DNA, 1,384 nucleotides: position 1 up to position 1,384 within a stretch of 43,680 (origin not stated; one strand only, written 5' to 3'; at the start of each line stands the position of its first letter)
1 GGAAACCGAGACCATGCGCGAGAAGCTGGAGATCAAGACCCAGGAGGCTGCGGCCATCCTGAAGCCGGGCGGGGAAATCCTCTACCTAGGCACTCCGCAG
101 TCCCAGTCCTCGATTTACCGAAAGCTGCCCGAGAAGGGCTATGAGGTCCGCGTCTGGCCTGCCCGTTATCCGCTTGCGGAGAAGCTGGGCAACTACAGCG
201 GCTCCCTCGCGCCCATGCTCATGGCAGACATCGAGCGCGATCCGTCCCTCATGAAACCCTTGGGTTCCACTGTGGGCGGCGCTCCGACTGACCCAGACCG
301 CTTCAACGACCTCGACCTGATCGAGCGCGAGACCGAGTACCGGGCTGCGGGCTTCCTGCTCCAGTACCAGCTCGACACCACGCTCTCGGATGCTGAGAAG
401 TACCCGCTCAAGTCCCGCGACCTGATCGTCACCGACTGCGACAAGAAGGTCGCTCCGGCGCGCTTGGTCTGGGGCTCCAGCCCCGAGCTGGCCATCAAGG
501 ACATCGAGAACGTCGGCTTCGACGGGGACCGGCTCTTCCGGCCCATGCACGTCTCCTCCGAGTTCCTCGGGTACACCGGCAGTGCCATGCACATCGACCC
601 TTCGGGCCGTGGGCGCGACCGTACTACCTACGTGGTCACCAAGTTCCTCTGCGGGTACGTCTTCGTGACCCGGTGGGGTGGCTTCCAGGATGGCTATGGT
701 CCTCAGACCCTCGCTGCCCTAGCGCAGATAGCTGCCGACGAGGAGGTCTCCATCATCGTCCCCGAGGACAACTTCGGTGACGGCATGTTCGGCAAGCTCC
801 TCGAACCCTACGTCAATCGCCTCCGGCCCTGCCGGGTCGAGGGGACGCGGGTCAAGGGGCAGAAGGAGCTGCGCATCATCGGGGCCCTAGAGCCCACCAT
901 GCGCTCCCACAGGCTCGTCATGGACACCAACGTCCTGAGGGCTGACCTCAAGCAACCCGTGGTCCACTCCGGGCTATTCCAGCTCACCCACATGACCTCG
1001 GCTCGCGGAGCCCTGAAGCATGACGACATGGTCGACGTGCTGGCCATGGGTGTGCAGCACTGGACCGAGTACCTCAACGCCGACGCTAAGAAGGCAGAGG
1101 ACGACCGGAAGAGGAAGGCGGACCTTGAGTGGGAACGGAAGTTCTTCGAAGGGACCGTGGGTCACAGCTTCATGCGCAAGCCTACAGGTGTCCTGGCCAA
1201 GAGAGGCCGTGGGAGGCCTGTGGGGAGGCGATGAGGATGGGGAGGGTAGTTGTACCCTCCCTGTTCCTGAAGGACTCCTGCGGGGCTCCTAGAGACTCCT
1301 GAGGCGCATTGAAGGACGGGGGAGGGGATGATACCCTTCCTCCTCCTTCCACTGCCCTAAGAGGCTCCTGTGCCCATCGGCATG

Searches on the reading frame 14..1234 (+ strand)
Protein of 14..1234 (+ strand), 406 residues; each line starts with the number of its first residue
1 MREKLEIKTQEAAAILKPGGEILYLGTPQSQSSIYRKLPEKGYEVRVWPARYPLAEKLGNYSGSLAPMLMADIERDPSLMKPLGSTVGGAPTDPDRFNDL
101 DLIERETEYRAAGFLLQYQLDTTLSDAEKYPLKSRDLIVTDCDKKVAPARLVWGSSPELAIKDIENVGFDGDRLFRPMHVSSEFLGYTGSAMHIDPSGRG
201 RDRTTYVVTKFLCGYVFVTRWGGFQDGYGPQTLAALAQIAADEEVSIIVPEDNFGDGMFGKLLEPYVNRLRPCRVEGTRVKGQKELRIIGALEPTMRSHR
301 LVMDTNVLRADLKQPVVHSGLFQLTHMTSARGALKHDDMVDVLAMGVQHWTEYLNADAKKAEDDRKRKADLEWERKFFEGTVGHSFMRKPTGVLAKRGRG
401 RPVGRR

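Call 8: search_protein_families(library=phrogs, proteins=[window:14-1234:+], max_evalue=0.01)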
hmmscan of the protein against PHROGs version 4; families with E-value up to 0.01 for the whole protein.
window:14-1234:+ (406 aa): 3 families
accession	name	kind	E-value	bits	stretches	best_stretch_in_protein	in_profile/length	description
phrog_38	-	head and packaging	6.4e-56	191.4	1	1-381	422-732/760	terminase large subunit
phrog_15524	-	head and packaging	3.2e-48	165.4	1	189-389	4-212/249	terminase large subunit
phrog_17672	-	head and packaging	6.6e-42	144.8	1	2-199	192-390/395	terminase large subunit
